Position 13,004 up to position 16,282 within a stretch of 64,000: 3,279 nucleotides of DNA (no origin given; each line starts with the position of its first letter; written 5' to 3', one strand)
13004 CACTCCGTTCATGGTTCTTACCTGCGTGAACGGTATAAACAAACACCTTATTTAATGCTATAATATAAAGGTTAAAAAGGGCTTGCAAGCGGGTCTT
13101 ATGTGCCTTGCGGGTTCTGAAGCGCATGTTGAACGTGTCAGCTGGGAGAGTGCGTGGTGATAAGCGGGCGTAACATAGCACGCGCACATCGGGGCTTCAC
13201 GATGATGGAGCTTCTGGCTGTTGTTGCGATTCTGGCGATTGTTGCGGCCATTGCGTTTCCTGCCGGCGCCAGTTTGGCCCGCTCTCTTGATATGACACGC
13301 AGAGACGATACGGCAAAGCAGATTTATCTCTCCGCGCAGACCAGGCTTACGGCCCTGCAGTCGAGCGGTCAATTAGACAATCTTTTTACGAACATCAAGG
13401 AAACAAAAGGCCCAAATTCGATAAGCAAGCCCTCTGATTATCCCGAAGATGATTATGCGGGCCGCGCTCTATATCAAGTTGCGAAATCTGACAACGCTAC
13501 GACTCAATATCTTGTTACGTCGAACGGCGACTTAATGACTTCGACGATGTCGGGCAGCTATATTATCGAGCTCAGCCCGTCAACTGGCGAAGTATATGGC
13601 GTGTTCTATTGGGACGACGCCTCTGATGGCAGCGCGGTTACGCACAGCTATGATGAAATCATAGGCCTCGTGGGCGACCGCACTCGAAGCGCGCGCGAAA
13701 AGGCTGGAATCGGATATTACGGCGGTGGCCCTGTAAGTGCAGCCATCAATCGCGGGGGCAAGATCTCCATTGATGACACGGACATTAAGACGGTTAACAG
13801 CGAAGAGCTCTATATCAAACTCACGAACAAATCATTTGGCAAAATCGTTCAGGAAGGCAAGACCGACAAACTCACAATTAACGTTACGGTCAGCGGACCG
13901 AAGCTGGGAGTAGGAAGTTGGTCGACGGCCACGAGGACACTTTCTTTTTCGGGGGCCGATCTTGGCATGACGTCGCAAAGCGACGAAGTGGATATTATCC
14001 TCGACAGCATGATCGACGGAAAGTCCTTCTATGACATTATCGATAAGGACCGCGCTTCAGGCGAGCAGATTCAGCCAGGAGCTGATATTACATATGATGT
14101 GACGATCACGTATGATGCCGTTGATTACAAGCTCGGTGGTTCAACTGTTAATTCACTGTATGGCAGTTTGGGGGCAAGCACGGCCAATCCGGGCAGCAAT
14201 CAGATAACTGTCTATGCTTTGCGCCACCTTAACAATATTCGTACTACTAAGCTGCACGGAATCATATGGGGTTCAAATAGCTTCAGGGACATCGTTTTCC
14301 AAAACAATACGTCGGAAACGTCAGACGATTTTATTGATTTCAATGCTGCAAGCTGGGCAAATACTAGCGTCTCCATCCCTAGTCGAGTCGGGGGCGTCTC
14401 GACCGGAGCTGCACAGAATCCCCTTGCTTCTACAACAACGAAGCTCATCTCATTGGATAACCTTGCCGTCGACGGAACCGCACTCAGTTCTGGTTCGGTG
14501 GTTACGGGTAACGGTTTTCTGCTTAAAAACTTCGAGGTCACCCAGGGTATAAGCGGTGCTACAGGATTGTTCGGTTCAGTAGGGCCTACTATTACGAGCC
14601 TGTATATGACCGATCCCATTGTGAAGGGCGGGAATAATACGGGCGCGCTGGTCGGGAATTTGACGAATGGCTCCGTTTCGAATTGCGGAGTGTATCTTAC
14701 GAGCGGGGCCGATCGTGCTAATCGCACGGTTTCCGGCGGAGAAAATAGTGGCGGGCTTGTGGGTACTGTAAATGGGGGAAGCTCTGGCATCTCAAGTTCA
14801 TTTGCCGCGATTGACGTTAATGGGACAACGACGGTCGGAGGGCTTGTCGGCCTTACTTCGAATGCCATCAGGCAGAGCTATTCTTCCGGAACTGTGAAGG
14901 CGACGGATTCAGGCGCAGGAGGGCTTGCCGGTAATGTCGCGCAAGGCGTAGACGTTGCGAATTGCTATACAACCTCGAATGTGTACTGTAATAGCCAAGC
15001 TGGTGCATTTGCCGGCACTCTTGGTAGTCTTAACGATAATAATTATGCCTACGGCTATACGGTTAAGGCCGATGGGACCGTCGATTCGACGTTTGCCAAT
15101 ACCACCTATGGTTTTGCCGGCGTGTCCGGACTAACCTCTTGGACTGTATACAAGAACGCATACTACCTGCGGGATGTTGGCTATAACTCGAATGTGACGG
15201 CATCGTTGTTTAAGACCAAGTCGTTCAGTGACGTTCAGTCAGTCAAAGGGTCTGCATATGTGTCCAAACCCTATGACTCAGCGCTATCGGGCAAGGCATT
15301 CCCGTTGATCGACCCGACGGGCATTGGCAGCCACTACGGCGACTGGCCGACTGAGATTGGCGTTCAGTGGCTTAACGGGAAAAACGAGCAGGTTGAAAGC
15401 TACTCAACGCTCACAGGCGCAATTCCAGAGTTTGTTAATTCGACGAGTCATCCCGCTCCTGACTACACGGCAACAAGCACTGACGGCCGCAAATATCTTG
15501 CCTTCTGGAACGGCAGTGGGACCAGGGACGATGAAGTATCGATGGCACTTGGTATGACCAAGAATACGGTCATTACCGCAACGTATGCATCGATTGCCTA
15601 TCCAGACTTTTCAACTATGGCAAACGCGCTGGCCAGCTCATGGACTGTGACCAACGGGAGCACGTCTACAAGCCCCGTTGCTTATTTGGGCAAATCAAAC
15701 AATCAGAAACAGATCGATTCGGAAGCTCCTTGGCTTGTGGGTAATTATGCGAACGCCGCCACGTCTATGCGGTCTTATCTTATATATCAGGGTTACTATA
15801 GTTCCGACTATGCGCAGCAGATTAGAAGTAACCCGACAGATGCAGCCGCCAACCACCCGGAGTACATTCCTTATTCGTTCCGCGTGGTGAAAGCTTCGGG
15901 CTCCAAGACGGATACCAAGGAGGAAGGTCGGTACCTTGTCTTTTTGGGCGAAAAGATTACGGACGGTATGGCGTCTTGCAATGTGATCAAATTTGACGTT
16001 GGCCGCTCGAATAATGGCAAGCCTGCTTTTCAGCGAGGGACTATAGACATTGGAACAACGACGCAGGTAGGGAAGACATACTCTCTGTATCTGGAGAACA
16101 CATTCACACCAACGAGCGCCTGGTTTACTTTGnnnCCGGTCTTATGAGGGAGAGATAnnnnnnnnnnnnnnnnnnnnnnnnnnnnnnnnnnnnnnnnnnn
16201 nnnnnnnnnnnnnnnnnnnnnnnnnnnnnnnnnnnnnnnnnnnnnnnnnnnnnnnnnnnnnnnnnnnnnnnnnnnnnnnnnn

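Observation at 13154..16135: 993-aa modular pilin: a class III signal peptide fused to a GLUG-repeat module, encoded first in the pilus operon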

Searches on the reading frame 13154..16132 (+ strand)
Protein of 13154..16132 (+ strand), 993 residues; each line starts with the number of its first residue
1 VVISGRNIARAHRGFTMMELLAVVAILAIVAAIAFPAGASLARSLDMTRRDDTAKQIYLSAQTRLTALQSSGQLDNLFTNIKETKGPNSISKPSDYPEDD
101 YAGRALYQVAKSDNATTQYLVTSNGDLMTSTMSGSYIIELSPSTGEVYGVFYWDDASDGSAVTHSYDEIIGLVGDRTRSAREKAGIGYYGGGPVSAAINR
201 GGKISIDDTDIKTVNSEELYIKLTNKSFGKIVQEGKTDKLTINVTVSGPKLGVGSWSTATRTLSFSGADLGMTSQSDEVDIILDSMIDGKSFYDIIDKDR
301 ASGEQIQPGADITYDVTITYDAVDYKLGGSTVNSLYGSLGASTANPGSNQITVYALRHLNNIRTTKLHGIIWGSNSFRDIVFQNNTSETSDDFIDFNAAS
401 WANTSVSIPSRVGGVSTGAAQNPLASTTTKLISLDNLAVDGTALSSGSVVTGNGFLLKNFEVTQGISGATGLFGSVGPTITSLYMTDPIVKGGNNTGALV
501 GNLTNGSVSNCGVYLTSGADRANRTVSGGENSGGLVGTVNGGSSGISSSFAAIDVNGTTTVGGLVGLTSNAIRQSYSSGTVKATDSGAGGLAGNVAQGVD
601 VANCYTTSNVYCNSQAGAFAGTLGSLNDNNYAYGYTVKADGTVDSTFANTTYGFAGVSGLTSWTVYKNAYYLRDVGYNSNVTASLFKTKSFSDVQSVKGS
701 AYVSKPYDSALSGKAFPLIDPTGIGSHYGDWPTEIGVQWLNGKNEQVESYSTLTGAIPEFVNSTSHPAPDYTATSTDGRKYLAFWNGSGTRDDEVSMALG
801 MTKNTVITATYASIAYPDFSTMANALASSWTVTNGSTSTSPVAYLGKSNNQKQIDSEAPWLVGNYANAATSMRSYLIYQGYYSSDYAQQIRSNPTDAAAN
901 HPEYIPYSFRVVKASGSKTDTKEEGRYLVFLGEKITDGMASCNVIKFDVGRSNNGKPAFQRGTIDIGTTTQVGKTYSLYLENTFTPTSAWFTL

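Call 3: search_protein_families(library=pfam, proteins=[window:13154-16132:+], max_evalue=1)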
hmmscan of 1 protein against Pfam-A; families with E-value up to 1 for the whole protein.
window:13154-16132:+ (993 aa): 2 families
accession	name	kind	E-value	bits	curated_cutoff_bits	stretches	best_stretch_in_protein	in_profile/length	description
PF07963.17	N_methyl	-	3.2e-06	26.9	21.2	1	10-35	2-27/27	Prokaryotic N-terminal methylation motif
PF07581.17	Glug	-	0.13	13.2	20.5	1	557-581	1-27/28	The GLUG motif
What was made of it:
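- On Type IV pilin / prepilin (class III signal peptide): N_methyl 26.9 bits (cut-off 21.2; call 3).
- On GLUG motif family (Pfam PF07581): 13.2 bits, E 0.13, one stretch (residues 557-581), against a cut-off of 20.5 (call 3).
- Checked: Pfam Glug alone does not reach its gathering score in this protein (13.2 bits, E 0.13, cut-off 20.5; call 3).
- Pfam Glug is sub-threshold in this protein itself (call 3).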

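Call 4: search_protein_families(library=ncbifam, proteins=[window:13154-16132:+], max_evalue=1)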
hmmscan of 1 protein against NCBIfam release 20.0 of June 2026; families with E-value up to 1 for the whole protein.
window:13154-16132:+ (993 aa): 7 families
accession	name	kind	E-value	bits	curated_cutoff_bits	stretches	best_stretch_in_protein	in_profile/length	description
TIGR02532.1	IV_pilin_GFxxxE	domain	3.6e-07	29.7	16.3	1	13-34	2-23/24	prepilin-type N-terminal cleavage/methylation domain-containing protein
NF007862.0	PRK10574.1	equivalog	0.00016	21.8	138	1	11-41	3-33/145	prepilin peptidase-dependent pilin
NF041775.1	typeIV_PilA_Myxo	equivalog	0.00033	20.7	400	1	11-37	9-35/214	type IV pilin protein PilA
TIGR01708.2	typeII_sec_gspH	equivalog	0.004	17.2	80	1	12-40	1-29/169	type II secretion system minor pseudopilin GspH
TIGR01710.1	typeII_sec_gspG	equivalog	0.0075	16.3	88.85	1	13-59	1-44/134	type II secretion system major pseudopilin GspG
TIGR02596.1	TIGR02596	subfamily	0.011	15.8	70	1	15-89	1-73/196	Verru_Chthon cassette protein D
NF047827.1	T3SSXpsH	equivalog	0.034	13.9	160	1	13-69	1-52/145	type II secretion system protein XpsH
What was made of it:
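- On Type IV pilin / prepilin (class III signal peptide): TIGR02532 29.7 bits (cut-off 16.3; call 4).
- Checked: It passes Pfam N_methyl (26.9 bits, cut-off 21.2; call 3) and TIGR02532 (29.7 bits, cut-off 16.3; call 4), and has Glu at +5.
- Signal peptide: calls 3 and 4 (above curated cut-offs).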

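Call 7: find_homologous_proteins(query=window:13154-16132:+)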
Query window:13154-16132:+ (993 aa): 35 proteins with E <= 0.001 among 8000 candidates.
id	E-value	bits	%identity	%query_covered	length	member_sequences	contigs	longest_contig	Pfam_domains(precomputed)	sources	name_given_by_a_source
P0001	0.0e+0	2178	100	100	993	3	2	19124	PF07963.18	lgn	-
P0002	5.2e-230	785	67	56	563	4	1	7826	-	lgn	-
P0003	5.8e-171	589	41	96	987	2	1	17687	PF07963.18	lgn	-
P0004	9.9e-102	360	33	62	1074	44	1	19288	PF07581.18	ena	-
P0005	1.6e-87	313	34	60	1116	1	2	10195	PF07963.18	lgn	-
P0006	2.0e-87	313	33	62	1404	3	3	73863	PF07963.18,PF07581.18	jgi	jgi:prepilin-type N-terminal cleavage/methylation domain-containing protein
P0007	7.1e-82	295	31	95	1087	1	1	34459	-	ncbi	-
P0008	2.0e-78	283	36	56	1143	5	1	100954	PF07581.18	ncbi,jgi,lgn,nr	ncbi:MAG: hypothetical protein LKF61_01075 [Eggerthellaceae bacterium]|jgi:type II secretory pathway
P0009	8.7e-77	278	34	62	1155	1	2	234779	PF07963.18,PF07581.18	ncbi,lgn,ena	-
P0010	2.4e-73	266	36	57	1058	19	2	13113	-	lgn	-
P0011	3.6e-67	246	34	62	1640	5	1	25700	PF07963.18,PF07581.18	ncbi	ncbi:MAG: type II secretion system protein [Atopobiaceae bacterium]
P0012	3.4e-66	243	34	62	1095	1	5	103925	PF07581.18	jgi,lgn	jgi:prepilin-type N-terminal cleavage/methylation domain-containing protein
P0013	8.6e-65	238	30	96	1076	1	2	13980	-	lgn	-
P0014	4.4e-61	226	35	57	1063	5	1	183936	PF07581.18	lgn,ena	-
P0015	1.1e-60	224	35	56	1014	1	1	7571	PF07963.18,PF07581.18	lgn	-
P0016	1.4e-60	224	29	62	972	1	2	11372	PF07581.18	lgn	-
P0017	2.3e-55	207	35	63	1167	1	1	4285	PF07963.18,PF07581.18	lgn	-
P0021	1.4e-24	105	33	36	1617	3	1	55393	PF07581.18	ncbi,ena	-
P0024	7.2e-14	69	35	18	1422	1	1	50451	PF17963.8,PF17892.8,PF07581.18,PF05345.19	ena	-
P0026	5.8e-12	63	31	17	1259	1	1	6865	PF05342.20,PF18998.7,PF07581.18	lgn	-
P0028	8.5e-9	53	35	17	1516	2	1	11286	PF07581.18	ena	-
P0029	2.1e-8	51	34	20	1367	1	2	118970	PF07581.18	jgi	jgi:The GLUG motif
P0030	2.2e-8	51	33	19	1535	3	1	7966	PF05342.20,PF00404.25,PF07581.18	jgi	-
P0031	9.0e-8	49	29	17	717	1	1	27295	PF07581.18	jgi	jgi:hypothetical protein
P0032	3.1e-6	44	36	18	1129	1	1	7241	PF23598.2,PF00560.40,PF07581.18,PF05345.19,PF13855.13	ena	-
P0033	4.9e-5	40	41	12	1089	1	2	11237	PF18676.7,PF07581.18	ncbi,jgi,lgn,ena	-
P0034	2.7e-4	38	37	15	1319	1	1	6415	PF18676.7,PF07581.18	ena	-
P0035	3.2e-4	38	32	16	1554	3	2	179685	PF07581.18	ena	-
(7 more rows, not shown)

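Call 10: search_solved_structures(query=window:13154-16132:+, max_evalue=1)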
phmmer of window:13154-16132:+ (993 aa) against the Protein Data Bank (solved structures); distinct sequences matched with E-value up to 1: 4.
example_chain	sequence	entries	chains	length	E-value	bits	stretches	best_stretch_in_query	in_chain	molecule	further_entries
9egp_A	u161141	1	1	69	0.0023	19.7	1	10-44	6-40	Geopilin domain 1 protein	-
7tgg_A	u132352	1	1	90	0.011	17.5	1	10-39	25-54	Geopilin domain 1 protein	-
9laa_A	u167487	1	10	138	0.16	13.6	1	11-38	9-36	Type IV pilin protein PilA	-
2m7g_A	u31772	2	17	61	0.63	11.7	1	15-40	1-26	Geopilin domain 1 protein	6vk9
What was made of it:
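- Tried and rejected: A phmmer search of the full protein against PDB sequences returned only pilin alpha1 hits (call 10).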

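Call 18: search_protein_families(library=pfam, alignment_id=A1, max_evalue=0.01)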
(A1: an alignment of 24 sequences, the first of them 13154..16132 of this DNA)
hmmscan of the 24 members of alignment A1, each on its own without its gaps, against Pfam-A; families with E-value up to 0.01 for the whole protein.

A. member 1, window:13154-16132:+ (993 aa): 1 family
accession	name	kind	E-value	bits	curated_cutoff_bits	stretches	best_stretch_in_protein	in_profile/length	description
PF07963.17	N_methyl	-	3.2e-06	26.9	21.2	1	10-35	2-27/27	Prokaryotic N-terminal methylation motif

B. families by the number of members that match (of 24 scanned): 3 families
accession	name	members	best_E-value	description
PF07581.17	Glug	18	1.7e-33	The GLUG motif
PF07963.17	N_methyl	17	3.8e-07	Prokaryotic N-terminal methylation motif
PF05342.19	Peptidase_M26_N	2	0.0014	M26 IgA1-specific Metallo-endopeptidase N-terminal region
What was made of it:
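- GLUG helix: 18 of 24 homologues pass Pfam Glug (call 18).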

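Call 21: find_related_loci(query=window:13154-16132:+, collection=genome_contigs, flank=10000)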
Query window:13154-16132:+ (993 aa) in genome_contigs; peptide patterns used: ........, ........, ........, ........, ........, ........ (x = any residue, [..] = any of these).
86 stretches matched a pattern, but none encodes a relative of the query by tblastn (E <= 1e-3).
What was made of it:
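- Tried and rejected: A genome_contigs scan with the single protein found nothing (call 21).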

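Call 24: predict_structure(alignment_id=A1)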
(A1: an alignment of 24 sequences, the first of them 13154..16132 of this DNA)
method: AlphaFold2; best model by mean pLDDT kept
length: 993 residues; sequences in the alignment: 24
mean_pLDDT: 73.4   pTM: 0.64
mean pLDDT of the five models: 73.4, 72.8, 71.9, 69.6, 69.3
residues with pLDDT >= 90: 198; 70-90: 427; 50-70: 222; < 50: 146
segments of 3 or more residues with pLDDT < 50: 1-16, 388-390, 439-443, 764-766, 819-921
pLDDT, mean of each block of 10 residues (from residue 1): 37 47 58 56 78 85 77 71 62 59 71 77 56 79 78 78 75 77 85 60 75 87 86 82 91 76 85 79 84 83 80 92 84 90 83 87 69 67 66 72 55 51 55 68 64 86 84 88 93 94 91 83 88 96 86 95 96 95 92 92 95 91 88 92 81 77 64 89 74 76 73 85 84 91 82 90 54 59 73 89 90 59 43 41 37 40 39 44 43 39 38 38 59 64 72 72 72 59 76 69
secondary structure, 60 per line:
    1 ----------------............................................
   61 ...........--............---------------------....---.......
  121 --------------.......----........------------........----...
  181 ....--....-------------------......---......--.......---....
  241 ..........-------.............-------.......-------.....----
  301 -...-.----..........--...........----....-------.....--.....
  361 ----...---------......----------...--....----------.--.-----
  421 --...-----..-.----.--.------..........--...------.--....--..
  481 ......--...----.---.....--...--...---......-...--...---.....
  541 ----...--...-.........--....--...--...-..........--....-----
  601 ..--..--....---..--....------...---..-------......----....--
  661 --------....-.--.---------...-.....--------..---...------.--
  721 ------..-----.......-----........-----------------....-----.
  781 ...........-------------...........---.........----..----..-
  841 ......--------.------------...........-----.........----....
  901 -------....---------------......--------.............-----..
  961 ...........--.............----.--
elements in order (helices of 4 or more, strands of 3 or more residues): H17-71 H74-85 E107-110 H114-120 E135-141 E146-153 H166-173 H178-184 E187-190 E210-215 E219-224 H227-233 E240-250 E258-266 H267-270 E278-284 H292-296 E311-320 E323-333 E338-341 E349-353 H356-360 E377-382 E393-395 H398-401 E449-458 E461-463 E473-476 E479-486 E489-491 E500-504 E507-509 E512-514 H518-523 E525-527 E530-532 E536-540 E545-547 E550-552 E554-562 E565-568 E571-573 E576-578 E580-589 E592-595 E609-612 E620-623 E630-632 H645-650 E655-658 E669-672 E687-689 H691-694 E734-740 E746-753 E771-774 E780-791 E805-815 H819-827 H841-846 H868-878 H884-892 H897-900 E908-911 E927-932 E941-948 H949-953 E959-971 E974-986
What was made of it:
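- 13766..14212 (+): Beta-sandwich domain (residues ~205-353), conserved across the whole family (VNxEELY, LDSM, PG motifs). Call 24 (pLDDT 75-92).
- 14213..14497 (+): Conserved RHLNNxR segment and linker leading into the beta-helix (residues 354-448). Call 24 shows low pLDDT in 400-445.
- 14498..15049 (+): GLUG-type right-handed beta-helix (residues 449-632). It has six GxLxG repeats at residues 470-621 and is the most confident part of the model. Calls 24 (pLDDT 84-96), 31 and 69.
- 15353..15598 (+): Small beta domain (residues 734-815). It resembles a Listeria-Bacteroides (Flg_new) repeat by eye, but was not detected by Pfam here. Call 24 (strands 734-740, 746-753, 771-774, 780-791, 805-815).
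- Checked: Residues 354-448 are a conserved RHLNNxR segment plus low-confidence loops (call 24).
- Model pLDDT is 84-96 over residues 450-640 (call 24).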

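Call 26: fold_search(model_id=the predicted structure, library=pdb)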
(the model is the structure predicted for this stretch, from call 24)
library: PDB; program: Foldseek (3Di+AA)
matches with E <= 10: 872; with E <= 0.001: 0
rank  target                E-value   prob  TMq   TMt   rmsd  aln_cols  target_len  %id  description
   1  7uvl_P                2.6e-03  1.00  0.20  0.16  13.1       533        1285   13  IgA1 Protease with IgA1 substrate (released 2022-11-23)
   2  6xjb                  3.8e-03  0.97  0.21  0.17  27.6       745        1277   11  IgA1 Protease (released 2020-12-09)
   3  6byg_A                1.4e-02  0.41  0.07  0.08  14.5       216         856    9  Crystal structure of the nucleophile mutant (E575A) of the GH2 exo-beta-mannanase from Xanthomonas axonopodis pv. citr (released 2018-07-18)
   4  1cn4_B                1.6e-02  0.75  0.07  0.23  15.8       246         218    9  ERYTHROPOIETIN COMPLEXED WITH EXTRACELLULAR DOMAINS OF ERYTHROPOIETIN RECEPTOR (released 1999-08-11)
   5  4eq2                  2.0e-02  0.98  0.09  0.34  12.7       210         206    7  Crystal Structure Analysis of Chicken Interferon Gamma Receptor Alpha Chain (released 2013-04-24)
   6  6d50_A                2.0e-02  0.23  0.06  0.07  13.8       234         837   12  Bacteroides uniforms beta-glucuronidase 2 bound to D-glucaro-1,5-lactone (released 2018-10-17)
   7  5t7a_A                2.1e-02  0.97  0.07  0.46   6.2       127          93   12  Crystal structure of Br derivative BhCBM56 (released 2017-08-23)
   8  6byc                  2.1e-02  0.33  0.08  0.09  14.2       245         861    9  Crystal structure of the GH2 exo-beta-mannanase from Xanthomonas axonopodis pv. citri (released 2018-07-18)
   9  9npf_C                2.4e-02  0.38  0.07  0.09  15.5       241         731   10  Crystal structure of the inactive conformation of a glycoside hydrolase (CapGH2b) from the GH2 family in the space gro (released 2025-11-12)
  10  9npl_C                2.4e-02  0.33  0.07  0.09  14.8       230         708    9  Crystal structure of the inactive conformation of a glycoside hydrolase (CapGH2b - E553Q Mutant) from the GH2 family i (released 2025-11-12)
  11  9npn_D                2.4e-02  0.21  0.07  0.09  17.6       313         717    8  Crystal structure of the inactive conformation of a glycoside hydrolase (CapGH2b - E465A Mutant) from the GH2 family i (released 2025-11-12)
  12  3ie4_A                2.6e-02  0.95  0.07  0.43   8.3       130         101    8  b-glucan binding domain of Drosophila GNBP3 defines a novel family of pattern recognition receptor (released 2009-08-18)
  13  9npa                  2.7e-02  0.30  0.06  0.09  17.2       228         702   12  Crystal structure of the inactive conformation of a glycoside hydrolase (CapGH2b) from the GH2 family in the space group (released 2025-11-12)
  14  6byi_A                2.7e-02  0.30  0.08  0.09  14.3       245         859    9  Crystal structure of the acid-base mutant (E477A) of the GH2 exo-beta-mannanase from Xanthomonas axonopodis pv. citri (released 2018-07-18)
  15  5t7a_B                3.1e-02  0.97  0.06  0.45   6.8       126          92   13  Crystal structure of Br derivative BhCBM56 (released 2017-08-23)
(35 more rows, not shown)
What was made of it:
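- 13766..14212 (+): Call 26 shows weak FN3-, Ig- and CBM-like matches.
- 14498..15049 (+): Call 26: top Foldseek hits are 7uvl_P and 6xjb.
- On GLUG motif family (Pfam PF07581): The Foldseek top hits are 7uvl_P and 6xjb (call 26).
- The full model's top PDB hits are IgA1 proteases, prob 1.00 and 0.97 (call 26).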

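Call 29: search_solved_structures(query=A2, max_evalue=10)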
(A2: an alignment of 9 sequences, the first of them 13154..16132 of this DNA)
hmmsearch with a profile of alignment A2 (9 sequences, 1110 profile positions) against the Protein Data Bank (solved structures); distinct sequences matched with E-value up to 10: 25.
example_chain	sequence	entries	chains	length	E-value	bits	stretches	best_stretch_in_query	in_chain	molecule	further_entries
6xjb_A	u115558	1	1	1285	5.5e-10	40.9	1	566-720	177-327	Immunoglobulin A1 protease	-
7jgj_A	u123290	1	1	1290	5.5e-10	40.9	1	566-720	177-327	Immunoglobulin A1 protease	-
6xja_P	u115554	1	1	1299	5.9e-10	40.8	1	566-720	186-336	Immunoglobulin A1 protease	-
9egp_A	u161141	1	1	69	3.4e-07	31.7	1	10-41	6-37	Geopilin domain 1 protein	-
7tgg_A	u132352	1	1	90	1e-06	30.1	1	10-39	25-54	Geopilin domain 1 protein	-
8pfb_G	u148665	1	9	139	1.2e-06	29.9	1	15-63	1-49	Type IV pilin PilE1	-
9laa_A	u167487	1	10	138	5.4e-06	27.7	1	7-38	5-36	Type IV pilin protein PilA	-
8tj2_C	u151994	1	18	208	2.8e-05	25.4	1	15-62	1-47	Type IV major pilin protein PilA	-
7uvl_P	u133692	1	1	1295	2.8e-05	25.3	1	608-795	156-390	LPXTG-motif cell wall anchor domain protein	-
3sok_A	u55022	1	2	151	0.00081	20.5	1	15-42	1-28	Fimbrial protein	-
2m7g_A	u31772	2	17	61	0.0015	19.6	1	15-39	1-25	Geopilin domain 1 protein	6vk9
8tum_e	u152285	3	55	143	0.0062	17.6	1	15-37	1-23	Type IV major pilin protein PilA | Pilin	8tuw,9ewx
6gv9_A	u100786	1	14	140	0.0063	17.6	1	15-43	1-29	Prepilin peptidase-dependent protein D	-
1oqw_A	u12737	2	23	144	0.0089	17.1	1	15-37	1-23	Fimbrial protein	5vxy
8tob_GA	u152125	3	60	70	0.014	16.4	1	16-40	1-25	Fimbrial protein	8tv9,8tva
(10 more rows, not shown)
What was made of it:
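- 14498..15049 (+): Call 29: family profile against IgA1 protease 6xjb, E 5.5e-10.
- On GLUG motif family (Pfam PF07581): The family profile hits the IgA1 protease beta-helix at E 5.5e-10 (call 29).
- Closest known: N-terminal beta-helix domain. Same: Homologous GLUG-repeat right-handed beta-helix (profile E 5.5e-10, call 29; top Foldseek hits, call 26).
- Checked: The GLUG assignment rests on homologues (18 of 24 pass, best E 1.7e-33; call 18), on the family profile against IgA1 protease (call 29), and on the fold match (call 26).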
